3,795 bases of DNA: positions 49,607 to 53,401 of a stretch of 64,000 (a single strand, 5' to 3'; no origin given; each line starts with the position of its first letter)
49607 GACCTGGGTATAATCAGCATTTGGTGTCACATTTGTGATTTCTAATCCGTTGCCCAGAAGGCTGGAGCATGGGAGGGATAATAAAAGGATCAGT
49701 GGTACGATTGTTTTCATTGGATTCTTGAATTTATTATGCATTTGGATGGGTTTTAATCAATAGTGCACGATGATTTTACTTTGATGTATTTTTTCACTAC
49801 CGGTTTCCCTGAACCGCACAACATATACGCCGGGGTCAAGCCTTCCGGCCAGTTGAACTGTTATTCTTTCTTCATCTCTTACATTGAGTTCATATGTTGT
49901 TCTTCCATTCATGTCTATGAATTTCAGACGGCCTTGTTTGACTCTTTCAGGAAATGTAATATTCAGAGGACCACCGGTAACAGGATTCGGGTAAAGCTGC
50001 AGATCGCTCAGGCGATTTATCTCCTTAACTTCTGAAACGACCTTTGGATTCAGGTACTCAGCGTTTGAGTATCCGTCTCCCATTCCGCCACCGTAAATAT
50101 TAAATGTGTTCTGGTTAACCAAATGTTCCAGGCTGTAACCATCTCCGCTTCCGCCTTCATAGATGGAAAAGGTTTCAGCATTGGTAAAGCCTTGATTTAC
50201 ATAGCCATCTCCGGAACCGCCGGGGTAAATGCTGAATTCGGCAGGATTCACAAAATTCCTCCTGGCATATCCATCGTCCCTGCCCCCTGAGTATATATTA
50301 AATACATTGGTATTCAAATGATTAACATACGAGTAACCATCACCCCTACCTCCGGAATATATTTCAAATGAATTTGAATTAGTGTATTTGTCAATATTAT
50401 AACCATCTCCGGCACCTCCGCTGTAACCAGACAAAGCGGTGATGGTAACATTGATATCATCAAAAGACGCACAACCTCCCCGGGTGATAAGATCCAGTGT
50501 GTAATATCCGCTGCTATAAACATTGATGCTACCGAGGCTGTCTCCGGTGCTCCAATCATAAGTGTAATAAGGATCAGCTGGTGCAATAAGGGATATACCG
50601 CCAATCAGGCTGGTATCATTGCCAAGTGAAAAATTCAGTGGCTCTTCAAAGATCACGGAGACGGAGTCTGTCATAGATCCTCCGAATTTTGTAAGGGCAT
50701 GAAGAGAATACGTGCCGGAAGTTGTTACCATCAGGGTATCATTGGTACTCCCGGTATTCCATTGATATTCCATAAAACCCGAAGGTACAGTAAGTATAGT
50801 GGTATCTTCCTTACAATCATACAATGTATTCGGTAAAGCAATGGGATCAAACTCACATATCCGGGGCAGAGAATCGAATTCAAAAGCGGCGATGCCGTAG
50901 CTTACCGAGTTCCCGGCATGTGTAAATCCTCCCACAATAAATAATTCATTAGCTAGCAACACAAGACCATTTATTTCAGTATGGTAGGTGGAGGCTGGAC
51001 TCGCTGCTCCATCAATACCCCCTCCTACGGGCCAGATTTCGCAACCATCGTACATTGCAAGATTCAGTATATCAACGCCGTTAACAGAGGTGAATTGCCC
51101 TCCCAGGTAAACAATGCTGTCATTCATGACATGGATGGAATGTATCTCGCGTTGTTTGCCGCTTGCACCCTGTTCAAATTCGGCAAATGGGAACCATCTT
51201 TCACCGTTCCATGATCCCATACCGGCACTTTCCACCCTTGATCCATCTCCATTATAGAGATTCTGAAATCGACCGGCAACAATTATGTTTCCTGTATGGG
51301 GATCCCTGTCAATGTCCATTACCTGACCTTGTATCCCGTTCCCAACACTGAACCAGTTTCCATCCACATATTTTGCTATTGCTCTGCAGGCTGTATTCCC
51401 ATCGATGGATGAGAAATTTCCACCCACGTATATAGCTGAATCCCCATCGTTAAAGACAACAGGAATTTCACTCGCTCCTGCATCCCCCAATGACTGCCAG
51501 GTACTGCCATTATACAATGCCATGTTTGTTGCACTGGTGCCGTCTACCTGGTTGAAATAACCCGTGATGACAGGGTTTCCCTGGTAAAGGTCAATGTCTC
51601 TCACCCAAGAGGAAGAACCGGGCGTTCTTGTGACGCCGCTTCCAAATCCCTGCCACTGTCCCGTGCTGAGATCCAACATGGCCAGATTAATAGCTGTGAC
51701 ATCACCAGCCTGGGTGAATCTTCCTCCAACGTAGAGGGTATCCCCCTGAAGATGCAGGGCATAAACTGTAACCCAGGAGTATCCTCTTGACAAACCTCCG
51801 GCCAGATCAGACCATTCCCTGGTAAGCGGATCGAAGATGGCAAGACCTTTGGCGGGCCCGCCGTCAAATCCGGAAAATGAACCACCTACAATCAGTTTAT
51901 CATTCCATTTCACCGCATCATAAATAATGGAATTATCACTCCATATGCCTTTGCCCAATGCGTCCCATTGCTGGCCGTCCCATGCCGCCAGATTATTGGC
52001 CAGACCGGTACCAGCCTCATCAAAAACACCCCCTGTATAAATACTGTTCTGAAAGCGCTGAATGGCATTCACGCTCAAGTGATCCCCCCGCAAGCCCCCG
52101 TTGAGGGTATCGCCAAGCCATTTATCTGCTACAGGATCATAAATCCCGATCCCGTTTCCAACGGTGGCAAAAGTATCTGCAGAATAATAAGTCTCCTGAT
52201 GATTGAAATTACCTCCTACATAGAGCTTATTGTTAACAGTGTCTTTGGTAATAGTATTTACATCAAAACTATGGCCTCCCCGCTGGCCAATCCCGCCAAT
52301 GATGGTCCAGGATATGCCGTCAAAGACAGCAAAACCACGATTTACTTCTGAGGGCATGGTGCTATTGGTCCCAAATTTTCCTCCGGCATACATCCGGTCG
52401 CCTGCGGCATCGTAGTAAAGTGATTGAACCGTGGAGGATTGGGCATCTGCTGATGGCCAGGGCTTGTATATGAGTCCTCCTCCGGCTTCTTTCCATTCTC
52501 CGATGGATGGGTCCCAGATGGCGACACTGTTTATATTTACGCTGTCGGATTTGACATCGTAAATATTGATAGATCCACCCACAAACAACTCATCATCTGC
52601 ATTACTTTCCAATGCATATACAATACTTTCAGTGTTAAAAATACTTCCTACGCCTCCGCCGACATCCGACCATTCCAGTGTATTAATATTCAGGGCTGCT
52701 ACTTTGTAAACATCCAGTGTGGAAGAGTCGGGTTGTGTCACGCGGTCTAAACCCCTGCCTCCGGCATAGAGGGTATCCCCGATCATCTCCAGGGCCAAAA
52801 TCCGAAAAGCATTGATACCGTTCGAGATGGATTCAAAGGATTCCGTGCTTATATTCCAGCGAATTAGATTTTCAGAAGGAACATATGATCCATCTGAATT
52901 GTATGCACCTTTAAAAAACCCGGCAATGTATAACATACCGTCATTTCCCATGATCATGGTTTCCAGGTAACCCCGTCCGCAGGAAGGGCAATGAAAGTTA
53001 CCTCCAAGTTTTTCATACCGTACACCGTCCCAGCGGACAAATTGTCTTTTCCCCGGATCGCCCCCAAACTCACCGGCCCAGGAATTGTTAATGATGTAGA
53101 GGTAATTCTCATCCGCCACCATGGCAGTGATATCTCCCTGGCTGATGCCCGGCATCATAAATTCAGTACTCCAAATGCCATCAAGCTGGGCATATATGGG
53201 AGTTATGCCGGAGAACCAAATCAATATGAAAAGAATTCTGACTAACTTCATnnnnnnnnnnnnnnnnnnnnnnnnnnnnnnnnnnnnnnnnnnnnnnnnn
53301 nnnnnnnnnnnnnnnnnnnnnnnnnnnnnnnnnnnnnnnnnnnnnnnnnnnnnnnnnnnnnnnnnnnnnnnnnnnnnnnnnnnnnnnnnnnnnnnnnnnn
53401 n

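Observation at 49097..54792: Island-borne cluster of a SUMF1/GldJ-like secreted protein coupled to a giant beta-propeller T9SS cargo, plus a truncated second copy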

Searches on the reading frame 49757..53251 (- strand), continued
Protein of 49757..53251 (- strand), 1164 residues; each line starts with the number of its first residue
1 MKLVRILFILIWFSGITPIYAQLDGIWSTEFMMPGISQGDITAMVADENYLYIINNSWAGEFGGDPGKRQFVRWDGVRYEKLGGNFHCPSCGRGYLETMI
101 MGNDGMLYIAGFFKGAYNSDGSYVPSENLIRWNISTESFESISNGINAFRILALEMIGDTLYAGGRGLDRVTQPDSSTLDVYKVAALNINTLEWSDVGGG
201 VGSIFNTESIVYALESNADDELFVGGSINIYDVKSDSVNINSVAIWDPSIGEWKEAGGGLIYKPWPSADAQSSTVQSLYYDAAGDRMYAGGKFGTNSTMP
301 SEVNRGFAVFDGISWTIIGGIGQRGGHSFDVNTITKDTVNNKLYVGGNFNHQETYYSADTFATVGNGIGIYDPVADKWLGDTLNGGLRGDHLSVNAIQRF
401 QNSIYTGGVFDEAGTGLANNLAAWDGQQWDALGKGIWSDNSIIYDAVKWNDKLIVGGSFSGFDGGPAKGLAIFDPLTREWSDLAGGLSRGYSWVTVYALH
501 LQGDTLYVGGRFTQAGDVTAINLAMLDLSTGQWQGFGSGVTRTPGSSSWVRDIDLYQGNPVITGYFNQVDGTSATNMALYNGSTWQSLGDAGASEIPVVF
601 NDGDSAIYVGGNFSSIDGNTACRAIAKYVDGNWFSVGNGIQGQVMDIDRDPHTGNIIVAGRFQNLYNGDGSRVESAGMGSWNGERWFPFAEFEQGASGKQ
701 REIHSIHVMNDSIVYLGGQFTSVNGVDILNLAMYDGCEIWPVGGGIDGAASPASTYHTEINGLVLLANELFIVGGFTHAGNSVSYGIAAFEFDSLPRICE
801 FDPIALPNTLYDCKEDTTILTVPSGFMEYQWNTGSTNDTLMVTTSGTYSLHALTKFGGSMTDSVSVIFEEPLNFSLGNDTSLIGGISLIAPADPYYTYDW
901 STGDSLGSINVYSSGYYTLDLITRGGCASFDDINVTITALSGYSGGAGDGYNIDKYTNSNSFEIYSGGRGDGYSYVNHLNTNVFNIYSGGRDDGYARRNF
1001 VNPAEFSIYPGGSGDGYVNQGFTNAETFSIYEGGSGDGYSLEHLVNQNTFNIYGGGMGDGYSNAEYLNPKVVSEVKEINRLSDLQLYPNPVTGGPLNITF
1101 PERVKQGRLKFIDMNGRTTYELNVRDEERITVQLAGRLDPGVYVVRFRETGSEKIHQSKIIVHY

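Call 87: fold_search(model_id=the predicted structure, library=pdb)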
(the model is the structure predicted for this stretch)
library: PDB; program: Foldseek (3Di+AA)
matches with E <= 10: 1074; with E <= 0.001: 91
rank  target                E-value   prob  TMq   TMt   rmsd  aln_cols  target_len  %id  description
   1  3va6_A                6.7e-15  1.00  0.21  0.31  25.3       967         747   11  Crystal Structure of the extracellular domain of the putative hybrid two component system BT4673 from B. thetaiotaomic (released 2012-06-13)
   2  7kn8_A                8.9e-13  1.00  0.28  0.40  12.4       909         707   12  Crystal structure of the GH74 xyloglucanase from Xanthomonas campestris (Xcc1752) (released 2021-05-26)
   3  7kn8_B                9.3e-13  1.00  0.28  0.40  12.5       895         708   12  Crystal structure of the GH74 xyloglucanase from Xanthomonas campestris (Xcc1752) (released 2021-05-26)
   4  1sqj_B                4.3e-12  1.00  0.29  0.39  12.7       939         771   12  Crystal Structure Analysis of Oligoxyloglucan reducing-end-specific cellobiohydrolase (OXG-RCBH) (released 2004-07-20)
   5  6p2k_A                1.2e-11  1.00  0.28  0.38  12.5       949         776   11  Crystal structure of AFV00434, an ancestral GH74 enzyme (released 2019-07-31)
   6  5jwz_B                2.9e-11  1.00  0.27  0.37  12.8       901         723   11  Structure of a Putative Xyloglucanase from the Cellulolytic Bacteria Streptomyces sp. SirexAA-E (released 2016-06-01)
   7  5i2t                  3.2e-11  1.00  0.24  0.39  12.6       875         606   11  Domain characterization of the WD protein Pwp2 and their relevance in ribosome biogenesis (released 2017-06-21)
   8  8em4_A                6.0e-11  1.00  0.15  0.05  30.7      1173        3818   11  Cryo-EM structure of LRP2 at pH 7.5 (released 2023-02-08)
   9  8glv_DA               1.5e-09  1.00  0.17  0.05  32.2       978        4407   12  96-nm repeat unit of doublet microtubules from Chlamydomonas reinhardtii flagella (released 2023-05-31)
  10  9bfs_A                3.7e-09  1.00  0.14  0.11  25.0      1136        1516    9  Cryo-EM structure of Sevenless extracellular domain (dimer, pH 6.6) (released 2025-01-29)
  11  9cwm_B                3.9e-09  1.00  0.11  0.05  29.8      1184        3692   12  Cryo-EM structure of human Low-density lipoprotein receptor-related protein 2 (released 2025-08-06)
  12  8pjy                  9.2e-09  1.00  0.13  0.41  18.1       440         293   14  Crystal structure of the computationally designed SAKe6EEref protein (released 2024-07-10)
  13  7onh_B                4.1e-08  1.00  0.12  0.35  18.9       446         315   14  Crystal structure of the computationally designed SAKe6BE-L3 protein (released 2022-12-14)
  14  8pjr                  1.4e-07  1.00  0.11  0.38  18.6       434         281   16  Crystal structure of the SAKe6AC-LB protein (released 2024-07-10)
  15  1u6d                  2.3e-07  1.00  0.15  0.51  10.7       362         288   18  Crystal structure of the Kelch domain of human Keap1 (released 2004-10-12)
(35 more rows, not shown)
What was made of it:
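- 50852..53179 (-): B residues ~25-800: tandem beta-propellers (about 13-14 GGxF blades). Foldseek matches to the BT4673 sensor domain and to GH74 two-propeller enzymes (call 87).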

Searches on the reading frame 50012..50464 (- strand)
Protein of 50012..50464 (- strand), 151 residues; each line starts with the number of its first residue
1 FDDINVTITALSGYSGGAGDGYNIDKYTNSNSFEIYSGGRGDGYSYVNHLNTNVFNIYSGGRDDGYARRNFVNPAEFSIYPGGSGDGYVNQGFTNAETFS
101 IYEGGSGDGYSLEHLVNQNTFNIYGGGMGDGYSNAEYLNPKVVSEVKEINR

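Call 45: find_homologous_proteins(query=window:50012-50464:-, max_evalue=0.001)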
Query window:50012-50464:- (151 aa): 1 proteins with E <= 0.001 among 143 candidates.
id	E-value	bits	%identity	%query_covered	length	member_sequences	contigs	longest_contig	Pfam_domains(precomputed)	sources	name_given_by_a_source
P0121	6.6e-6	45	36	70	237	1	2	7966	-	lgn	-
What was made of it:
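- Tried and rejected: Protein search with the repeat region alone (call 45).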

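Call 47: find_encoding_contigs(protein=P0121, flank=6000, max_places=2)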
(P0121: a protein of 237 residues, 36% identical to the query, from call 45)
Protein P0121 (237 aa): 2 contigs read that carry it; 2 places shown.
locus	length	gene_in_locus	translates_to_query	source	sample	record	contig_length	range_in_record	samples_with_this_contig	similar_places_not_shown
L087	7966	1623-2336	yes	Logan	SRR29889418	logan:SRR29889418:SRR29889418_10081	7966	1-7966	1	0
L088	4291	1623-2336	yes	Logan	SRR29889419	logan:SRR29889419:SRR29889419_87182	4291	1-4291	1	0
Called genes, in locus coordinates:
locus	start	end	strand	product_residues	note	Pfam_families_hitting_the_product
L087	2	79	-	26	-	?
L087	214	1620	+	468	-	-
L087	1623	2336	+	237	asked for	-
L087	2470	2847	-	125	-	-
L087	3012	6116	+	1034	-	PF00580:UvrD-helicase, PF01443:Viral_helicase1 (faint), PF13245:AAA_19, PF13361:UvrD_C, PF13538:UvrD_C_2 (faint), PF12705:PDDEXK_1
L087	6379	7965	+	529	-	?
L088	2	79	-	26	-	?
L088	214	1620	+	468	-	-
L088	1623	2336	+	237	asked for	-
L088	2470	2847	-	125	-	-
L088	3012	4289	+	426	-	?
